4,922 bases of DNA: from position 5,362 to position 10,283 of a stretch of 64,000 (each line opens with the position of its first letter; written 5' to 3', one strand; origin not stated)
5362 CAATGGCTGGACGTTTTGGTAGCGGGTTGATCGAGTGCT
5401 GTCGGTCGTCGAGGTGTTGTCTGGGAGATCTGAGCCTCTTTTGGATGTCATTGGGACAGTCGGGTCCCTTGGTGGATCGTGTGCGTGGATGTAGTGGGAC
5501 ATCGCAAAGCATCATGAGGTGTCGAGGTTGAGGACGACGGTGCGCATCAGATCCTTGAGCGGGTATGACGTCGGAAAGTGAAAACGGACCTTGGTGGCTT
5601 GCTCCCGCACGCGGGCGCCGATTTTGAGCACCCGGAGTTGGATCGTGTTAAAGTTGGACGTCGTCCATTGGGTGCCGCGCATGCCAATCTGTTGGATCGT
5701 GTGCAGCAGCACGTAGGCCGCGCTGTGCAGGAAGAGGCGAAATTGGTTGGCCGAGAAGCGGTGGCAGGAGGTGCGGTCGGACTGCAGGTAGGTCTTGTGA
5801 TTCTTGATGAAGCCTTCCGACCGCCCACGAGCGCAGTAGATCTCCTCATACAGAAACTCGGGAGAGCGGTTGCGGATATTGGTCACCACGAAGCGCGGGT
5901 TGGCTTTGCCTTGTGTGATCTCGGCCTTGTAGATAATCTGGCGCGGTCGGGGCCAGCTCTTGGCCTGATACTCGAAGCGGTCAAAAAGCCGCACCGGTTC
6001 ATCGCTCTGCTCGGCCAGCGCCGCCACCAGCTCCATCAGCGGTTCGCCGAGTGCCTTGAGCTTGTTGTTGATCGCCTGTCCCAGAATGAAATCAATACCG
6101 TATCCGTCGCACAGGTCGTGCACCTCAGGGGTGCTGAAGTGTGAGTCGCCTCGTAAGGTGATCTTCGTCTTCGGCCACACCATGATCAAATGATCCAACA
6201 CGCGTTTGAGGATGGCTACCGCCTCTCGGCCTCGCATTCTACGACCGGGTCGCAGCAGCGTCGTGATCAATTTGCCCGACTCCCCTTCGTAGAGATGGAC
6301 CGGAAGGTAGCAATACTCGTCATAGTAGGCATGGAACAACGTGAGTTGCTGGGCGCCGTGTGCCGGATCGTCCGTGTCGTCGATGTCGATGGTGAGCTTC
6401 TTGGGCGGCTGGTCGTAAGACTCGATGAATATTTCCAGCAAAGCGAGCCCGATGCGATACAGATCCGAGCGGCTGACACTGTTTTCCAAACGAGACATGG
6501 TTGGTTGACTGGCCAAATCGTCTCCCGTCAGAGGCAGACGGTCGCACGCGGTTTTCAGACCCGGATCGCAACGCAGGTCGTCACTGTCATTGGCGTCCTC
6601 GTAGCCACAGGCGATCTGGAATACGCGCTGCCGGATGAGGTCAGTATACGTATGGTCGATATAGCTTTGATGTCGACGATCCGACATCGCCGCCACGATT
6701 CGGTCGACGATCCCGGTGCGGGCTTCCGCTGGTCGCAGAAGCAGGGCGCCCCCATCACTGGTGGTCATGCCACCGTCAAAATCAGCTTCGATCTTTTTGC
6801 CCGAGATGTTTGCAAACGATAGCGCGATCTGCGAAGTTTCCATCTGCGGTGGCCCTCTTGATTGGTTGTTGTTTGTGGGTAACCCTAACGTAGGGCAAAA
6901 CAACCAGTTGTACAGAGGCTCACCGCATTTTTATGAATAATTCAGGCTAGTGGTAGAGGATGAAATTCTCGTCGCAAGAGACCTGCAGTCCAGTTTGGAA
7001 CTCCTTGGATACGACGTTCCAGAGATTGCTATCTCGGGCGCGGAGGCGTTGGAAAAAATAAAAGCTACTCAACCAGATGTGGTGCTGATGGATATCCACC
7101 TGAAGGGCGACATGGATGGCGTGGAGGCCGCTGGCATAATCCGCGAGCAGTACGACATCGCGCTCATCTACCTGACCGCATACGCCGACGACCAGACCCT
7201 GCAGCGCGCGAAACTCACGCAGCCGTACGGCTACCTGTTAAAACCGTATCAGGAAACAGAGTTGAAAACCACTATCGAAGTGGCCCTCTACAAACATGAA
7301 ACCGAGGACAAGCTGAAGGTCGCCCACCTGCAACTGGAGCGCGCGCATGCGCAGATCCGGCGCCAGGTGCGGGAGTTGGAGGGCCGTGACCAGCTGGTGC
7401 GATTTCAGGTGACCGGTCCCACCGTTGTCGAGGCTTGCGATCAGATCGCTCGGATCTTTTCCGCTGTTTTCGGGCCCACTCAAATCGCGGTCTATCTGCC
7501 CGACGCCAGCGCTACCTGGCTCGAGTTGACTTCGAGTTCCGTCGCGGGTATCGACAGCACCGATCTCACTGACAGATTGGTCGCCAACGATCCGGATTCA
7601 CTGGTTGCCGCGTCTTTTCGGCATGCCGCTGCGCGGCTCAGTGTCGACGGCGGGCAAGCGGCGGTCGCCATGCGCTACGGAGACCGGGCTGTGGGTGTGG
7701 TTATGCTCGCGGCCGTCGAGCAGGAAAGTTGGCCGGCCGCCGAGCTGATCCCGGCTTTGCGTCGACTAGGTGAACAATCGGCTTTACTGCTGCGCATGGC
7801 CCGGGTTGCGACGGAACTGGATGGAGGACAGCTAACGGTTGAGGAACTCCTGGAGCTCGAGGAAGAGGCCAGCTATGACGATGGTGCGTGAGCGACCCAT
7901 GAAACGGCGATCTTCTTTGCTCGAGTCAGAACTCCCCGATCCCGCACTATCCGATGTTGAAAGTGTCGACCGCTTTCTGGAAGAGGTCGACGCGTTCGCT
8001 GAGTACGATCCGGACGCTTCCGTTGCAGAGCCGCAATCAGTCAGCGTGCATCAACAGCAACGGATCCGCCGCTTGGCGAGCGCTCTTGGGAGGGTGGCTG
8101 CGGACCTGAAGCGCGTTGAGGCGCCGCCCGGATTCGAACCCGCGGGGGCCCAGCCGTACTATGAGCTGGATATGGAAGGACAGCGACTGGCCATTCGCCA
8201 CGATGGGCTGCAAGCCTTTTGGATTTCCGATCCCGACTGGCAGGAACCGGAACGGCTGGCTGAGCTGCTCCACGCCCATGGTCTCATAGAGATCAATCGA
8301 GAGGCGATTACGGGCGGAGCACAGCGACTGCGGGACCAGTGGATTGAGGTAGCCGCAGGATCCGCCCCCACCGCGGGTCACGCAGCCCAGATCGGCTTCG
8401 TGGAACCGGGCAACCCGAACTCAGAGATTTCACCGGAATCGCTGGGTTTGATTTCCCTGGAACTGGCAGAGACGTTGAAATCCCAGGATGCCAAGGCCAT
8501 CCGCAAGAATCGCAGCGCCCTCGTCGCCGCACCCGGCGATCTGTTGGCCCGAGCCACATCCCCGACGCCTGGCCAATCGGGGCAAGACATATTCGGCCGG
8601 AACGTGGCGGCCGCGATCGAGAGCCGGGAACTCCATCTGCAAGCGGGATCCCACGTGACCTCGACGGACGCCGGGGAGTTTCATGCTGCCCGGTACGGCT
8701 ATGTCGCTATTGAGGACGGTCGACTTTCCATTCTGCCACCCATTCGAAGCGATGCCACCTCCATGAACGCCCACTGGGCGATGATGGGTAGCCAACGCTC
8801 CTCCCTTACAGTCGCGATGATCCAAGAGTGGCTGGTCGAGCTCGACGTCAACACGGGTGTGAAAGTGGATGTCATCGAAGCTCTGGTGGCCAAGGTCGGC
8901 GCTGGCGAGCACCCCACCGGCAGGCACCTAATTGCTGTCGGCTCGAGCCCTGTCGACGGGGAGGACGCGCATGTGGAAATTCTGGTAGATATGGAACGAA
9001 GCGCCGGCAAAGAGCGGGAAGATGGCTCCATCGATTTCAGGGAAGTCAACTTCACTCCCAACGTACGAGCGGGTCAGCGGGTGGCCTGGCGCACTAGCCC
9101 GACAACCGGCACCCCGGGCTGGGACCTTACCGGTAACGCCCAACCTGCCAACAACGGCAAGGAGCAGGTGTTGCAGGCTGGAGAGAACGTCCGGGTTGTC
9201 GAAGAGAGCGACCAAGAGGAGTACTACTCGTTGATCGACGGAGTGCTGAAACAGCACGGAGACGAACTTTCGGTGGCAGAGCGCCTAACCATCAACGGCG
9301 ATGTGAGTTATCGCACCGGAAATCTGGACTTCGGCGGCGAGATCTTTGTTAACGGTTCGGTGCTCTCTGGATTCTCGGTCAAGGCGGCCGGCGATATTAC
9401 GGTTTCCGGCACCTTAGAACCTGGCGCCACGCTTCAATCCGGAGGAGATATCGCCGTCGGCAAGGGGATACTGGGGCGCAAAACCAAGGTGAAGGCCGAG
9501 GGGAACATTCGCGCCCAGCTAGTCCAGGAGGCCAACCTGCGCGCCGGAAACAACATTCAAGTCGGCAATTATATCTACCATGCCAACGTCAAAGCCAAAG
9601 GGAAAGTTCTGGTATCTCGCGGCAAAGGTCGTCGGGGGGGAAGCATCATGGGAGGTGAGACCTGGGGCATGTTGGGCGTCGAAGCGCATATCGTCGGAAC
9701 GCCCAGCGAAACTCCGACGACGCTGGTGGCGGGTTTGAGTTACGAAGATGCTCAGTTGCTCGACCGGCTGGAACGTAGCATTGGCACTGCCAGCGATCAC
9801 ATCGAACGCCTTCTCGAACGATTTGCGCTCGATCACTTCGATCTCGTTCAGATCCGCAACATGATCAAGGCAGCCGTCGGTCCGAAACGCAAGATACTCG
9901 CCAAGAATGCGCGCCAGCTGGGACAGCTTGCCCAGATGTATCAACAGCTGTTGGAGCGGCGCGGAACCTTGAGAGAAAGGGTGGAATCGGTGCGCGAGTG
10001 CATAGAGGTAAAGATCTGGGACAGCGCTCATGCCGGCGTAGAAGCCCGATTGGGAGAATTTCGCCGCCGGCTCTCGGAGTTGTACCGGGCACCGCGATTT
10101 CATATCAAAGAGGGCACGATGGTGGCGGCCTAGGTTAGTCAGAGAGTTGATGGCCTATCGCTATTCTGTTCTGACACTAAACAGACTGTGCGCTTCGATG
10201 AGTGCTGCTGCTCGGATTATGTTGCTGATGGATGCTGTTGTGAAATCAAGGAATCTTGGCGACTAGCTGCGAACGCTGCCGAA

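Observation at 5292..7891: IS1380-family element inserted at codon 7 of the response-regulator gene, uncoupling a kinase/regulator/FapA-like operon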

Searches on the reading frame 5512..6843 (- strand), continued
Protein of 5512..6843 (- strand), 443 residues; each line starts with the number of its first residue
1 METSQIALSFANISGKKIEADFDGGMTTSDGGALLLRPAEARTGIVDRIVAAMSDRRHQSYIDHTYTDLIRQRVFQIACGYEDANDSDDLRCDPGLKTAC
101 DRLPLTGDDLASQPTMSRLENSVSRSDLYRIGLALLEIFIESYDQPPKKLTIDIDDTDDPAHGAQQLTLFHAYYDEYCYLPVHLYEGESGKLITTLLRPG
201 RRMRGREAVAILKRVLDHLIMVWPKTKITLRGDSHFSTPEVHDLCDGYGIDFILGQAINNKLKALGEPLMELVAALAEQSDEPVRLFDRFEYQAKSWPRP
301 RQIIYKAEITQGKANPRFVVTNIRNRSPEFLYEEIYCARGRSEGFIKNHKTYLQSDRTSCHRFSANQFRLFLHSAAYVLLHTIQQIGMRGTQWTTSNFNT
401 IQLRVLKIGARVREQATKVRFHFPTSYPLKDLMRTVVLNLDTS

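Call 51: predict_structure(alignment_id=A2)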
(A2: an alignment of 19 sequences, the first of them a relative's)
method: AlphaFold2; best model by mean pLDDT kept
length: 320 residues; sequences in the alignment: 19
mean_pLDDT: 87.0   pTM: 0.67
mean pLDDT of the five models: 87.0, 87.0, 86.4, 86.1, 84.9
residues with pLDDT >= 90: 191; 70-90: 98; 50-70: 24; < 50: 7
segments of 3 or more residues with pLDDT < 50: 316-320
pLDDT, mean of each block of 10 residues (from residue 1): 89 92 94 92 93 90 89 91 82 83 89 92 90 92 94 94 90 94 88 90 67 81 93 92 92 92 82 94 93 80 63 49
secondary structure, 60 per line:
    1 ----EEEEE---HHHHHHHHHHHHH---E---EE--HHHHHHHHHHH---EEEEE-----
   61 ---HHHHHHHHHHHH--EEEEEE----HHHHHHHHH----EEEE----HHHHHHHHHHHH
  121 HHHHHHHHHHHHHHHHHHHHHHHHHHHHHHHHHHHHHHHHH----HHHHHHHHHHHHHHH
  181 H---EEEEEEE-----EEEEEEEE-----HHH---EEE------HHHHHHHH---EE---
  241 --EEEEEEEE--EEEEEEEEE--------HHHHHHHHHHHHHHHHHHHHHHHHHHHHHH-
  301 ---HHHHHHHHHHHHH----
elements in order: E5-9 H13-25 H37-47 E51-55 H64-75 E78-83 H88-96 E101-104 H109-161 H166-181 E185-191 E197-204 E216-218 H225-232 E243-250 E253-261 H270-299 H304-316
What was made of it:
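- Effect on the protein: in the model, beta1 is residues 5-9 (call 51).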

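Call 53: fold_search(model_id=the predicted structure, library=pdb)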
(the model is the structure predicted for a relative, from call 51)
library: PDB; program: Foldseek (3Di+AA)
matches with E <= 10: 1876; with E <= 0.001: 659
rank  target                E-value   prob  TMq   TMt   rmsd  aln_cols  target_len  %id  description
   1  6oaq_A                3.0e-13  1.00  0.37  0.39  10.8       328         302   16  Crystal structure of a dual sensor histidine kinase in BeF3- bound state (released 2019-09-18)
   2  6oap_A                2.2e-12  1.00  0.38  0.39  10.7       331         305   16  Crystal structure of a dual sensor histidine kinase in the green-light absorbing Pg state (released 2019-09-18)
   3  6ob8_A                3.1e-12  1.00  0.38  0.39  11.0       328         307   16  Crystal structure of a dual sensor histidine kinase in green light illuminated state (released 2019-09-18)
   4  6oaq_B                3.5e-12  1.00  0.38  0.41  11.3       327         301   16  Crystal structure of a dual sensor histidine kinase in BeF3- bound state (released 2019-09-18)
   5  6ww6_B                1.3e-11  1.00  0.40  0.64   3.5       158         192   31  Crystal structure of EutV bound to RNA (released 2021-11-24)
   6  6oap_B                3.6e-11  1.00  0.37  0.39  11.4       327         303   15  Crystal structure of a dual sensor histidine kinase in the green-light absorbing Pg state (released 2019-09-18)
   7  6ob8_B                3.6e-11  1.00  0.36  0.38  11.5       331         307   15  Crystal structure of a dual sensor histidine kinase in green light illuminated state (released 2019-09-18)
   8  6wsh_A                9.9e-11  1.00  0.39  0.64   4.1       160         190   31  Crystal structure of EutV from Enterococcus faecalis (released 2021-05-05)
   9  6oec_J                1.0e-10  1.00  0.37  0.76   6.5       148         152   33  Yeast Spc42 Trimeric Coiled-Coil Amino Acids 181-211 fused to PDB: 3H5I (released 2019-04-24)
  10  6oec_I                2.5e-10  1.00  0.37  0.75   6.8       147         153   33  Yeast Spc42 Trimeric Coiled-Coil Amino Acids 181-211 fused to PDB: 3H5I (released 2019-04-24)
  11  3h5i                  5.1e-10  1.00  0.36  0.89   1.9       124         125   35  Crystal structure of the N-terminal domain of a response regulator/sensory box/GGDEF 3-domain protein from Carboxydother (released 2009-05-05)
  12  6oec_F                6.1e-10  1.00  0.38  0.79   7.4       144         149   34  Yeast Spc42 Trimeric Coiled-Coil Amino Acids 181-211 fused to PDB: 3H5I (released 2019-04-24)
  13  3bre_B                6.1e-10  1.00  0.37  0.36  14.2       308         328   16  Crystal Structure of P.aeruginosa PA3702 (released 2008-04-01)
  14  6oec_K                8.7e-10  1.00  0.37  0.77   8.7       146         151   34  Yeast Spc42 Trimeric Coiled-Coil Amino Acids 181-211 fused to PDB: 3H5I (released 2019-04-24)
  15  2a9o                  9.7e-10  1.00  0.35  0.91   1.5       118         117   29  Crystal structures of an activated YycF homologue, the essential response regulator from S.pneumoniae in complex with Be (released 2006-09-26)
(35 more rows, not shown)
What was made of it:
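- Closest known: HWE/HisKA_2 kinase + receiver-domain regulator systems. Same: The whole-chain fold matches REC-GAF sensor modules such as 6OAQ (call 53).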

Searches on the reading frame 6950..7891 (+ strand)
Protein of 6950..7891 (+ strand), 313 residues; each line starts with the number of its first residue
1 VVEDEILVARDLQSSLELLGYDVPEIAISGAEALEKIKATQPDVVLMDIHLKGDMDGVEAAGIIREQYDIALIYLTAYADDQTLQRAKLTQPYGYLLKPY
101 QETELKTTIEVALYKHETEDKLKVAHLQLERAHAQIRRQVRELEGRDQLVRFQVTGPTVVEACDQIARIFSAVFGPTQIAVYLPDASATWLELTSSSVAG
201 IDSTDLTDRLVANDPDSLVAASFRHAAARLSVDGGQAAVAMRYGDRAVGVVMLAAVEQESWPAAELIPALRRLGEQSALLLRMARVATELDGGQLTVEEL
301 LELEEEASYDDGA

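Call 5: search_protein_families(library=pfam, proteins=[window:6950-7891:+])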
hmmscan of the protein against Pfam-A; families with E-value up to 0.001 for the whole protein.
window:6950-7891:+ (313 aa): 1 family
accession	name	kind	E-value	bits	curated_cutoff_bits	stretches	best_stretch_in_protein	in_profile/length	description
PF00072.30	Response_reg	-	2.4e-18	66.8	30.2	1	2-109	4-110/111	Response regulator receiver domain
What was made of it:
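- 6950..7891 (+): Remainder of the response-regulator gene (codons 8-320; REC, long helix, GAF-like domain). Annotatable only from GTG, with no proper ribosome site. Pfam Response_reg, with protein residues 2-109 matching profile positions 4-110 (call 5).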

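Call 6: search_protein_families(library=ncbifam, proteins=[window:6950-7891:+])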
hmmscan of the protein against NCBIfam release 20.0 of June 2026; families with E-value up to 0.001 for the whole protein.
window:6950-7891:+ (313 aa): 74 families (the best 25 are shown)
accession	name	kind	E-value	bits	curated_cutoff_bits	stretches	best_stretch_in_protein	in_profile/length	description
NF006623.1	PRK09191.1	subfamily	1.1e-21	77.8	240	1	2-118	143-257/258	PhyR family response regulator anti-anti-sigma factor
NF008469.0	PRK11361.1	equivalog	1.5e-15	56.9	714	1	2-169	10-162/461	acetoacetate metabolism transcriptional regulator AtoC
NF040689.1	MtrAB_MtrA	equivalog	6.5e-15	55.1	300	1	2-143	4-145/219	MtrAB system response regulator MtrA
NF040534.1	resp_reg_YycF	equivalog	3.5e-14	52.6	340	1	2-121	6-123/231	response regulator YycF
NF045944.1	ResRegRpaBCyano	equivalog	7.7e-14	51.6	330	1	2-125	3-124/229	response regulator transcription factor RpaB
NF041733.1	resp_reg_CseB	equivalog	1.1e-12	47.9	350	1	1-126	5-128/228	two-component system response regulator CseB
NF009973.0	PRK13435.1-4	equivalog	2.1e-12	47.3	158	1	2-110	14-119/154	response regulator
NF041946.1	LuxO_transreg_Vib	equivalog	2.1e-12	46.6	800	1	1-123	1-122/463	quorum-sensing sigma-54 dependent transcriptional regulator LuxO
NF009971.0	PRK13435.1-2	subfamily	1.3e-11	44.5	151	1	1-111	5-111/141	response regulator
NF041367.1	CheY_Halo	equivalog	4.1e-11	43.3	200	1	10-110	11-111/114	chemotaxis protein CheY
NF008677.0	PRK11697.1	equivalog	1.8e-10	40.6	246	1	2-146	7-150/238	two-component system response regulator BtsR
NF053512.1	nitric_RR_NosR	exception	3.5e-10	39.5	400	1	2-143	4-145/422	response regulator c-di-GMP phosphodiesterase, NosR family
NF007689.0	PRK10365.1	equivalog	4.4e-10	38.9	760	1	2-118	11-126/441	sigma-54-dependent response regulator transcription factor ZraR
TIGR02154.1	PhoB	equivalog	6.4e-10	38.7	296.2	1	1-143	7-153/226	phosphate regulon transcriptional regulator PhoB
NF008296.0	PRK11083.1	equivalog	7e-10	38.7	273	1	1-141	8-150/228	two-component system response regulator CreB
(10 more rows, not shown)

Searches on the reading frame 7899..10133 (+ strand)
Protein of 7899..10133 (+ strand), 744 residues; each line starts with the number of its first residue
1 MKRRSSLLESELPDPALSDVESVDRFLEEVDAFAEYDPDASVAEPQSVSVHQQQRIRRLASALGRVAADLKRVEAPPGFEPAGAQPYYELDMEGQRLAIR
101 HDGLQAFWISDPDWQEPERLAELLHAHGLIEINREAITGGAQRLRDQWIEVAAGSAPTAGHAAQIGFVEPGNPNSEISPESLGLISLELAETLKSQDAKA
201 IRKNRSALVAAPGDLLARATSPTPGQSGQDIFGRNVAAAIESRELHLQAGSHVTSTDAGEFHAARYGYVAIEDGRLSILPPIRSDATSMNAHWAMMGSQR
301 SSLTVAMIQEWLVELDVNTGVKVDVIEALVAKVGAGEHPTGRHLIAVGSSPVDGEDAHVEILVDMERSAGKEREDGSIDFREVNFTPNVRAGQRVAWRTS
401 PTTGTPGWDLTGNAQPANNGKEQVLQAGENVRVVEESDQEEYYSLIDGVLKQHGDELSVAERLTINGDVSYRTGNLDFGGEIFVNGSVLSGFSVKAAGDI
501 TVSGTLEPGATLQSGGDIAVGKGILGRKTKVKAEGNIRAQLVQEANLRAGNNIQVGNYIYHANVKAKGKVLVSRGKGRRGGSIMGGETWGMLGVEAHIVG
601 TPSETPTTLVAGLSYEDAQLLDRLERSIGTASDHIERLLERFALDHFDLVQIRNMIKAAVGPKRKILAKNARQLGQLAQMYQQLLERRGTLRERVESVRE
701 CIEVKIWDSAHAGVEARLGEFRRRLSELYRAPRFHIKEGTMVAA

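Call 5: search_protein_families(library=pfam, proteins=[window:7899-10133:+])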
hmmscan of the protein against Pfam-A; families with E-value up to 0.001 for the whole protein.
window:7899-10133:+ (744 aa): 3 families
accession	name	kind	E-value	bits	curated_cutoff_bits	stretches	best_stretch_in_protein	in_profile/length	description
PF03961.19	FapA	-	2.4e-54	185.2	31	1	463-740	3-271/272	Flagellar Assembly Protein A beta solenoid domain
PF20250.3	FapA_N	-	1.1e-39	136.1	27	2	298-452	20-175/178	Flagellar Assembly Protein A N-terminal region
PF03775.22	MinC_C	-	0.00058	20.3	33.2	0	483-542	1-59/102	Septum formation inhibitor MinC, C-terminal domain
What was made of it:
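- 7875..10133 (+): FapA-like (DUF342) gene, 752 aa. It overlaps the regulator's 3' end by 17 nt and is intact. Pfam FapA 2.4e-54 and FapA_N 1.1e-39 (call 5).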

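Call 6: search_protein_families(library=ncbifam, proteins=[window:7899-10133:+])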
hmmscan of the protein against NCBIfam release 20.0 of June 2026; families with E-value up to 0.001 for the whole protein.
window:7899-10133:+ (744 aa): 0 families
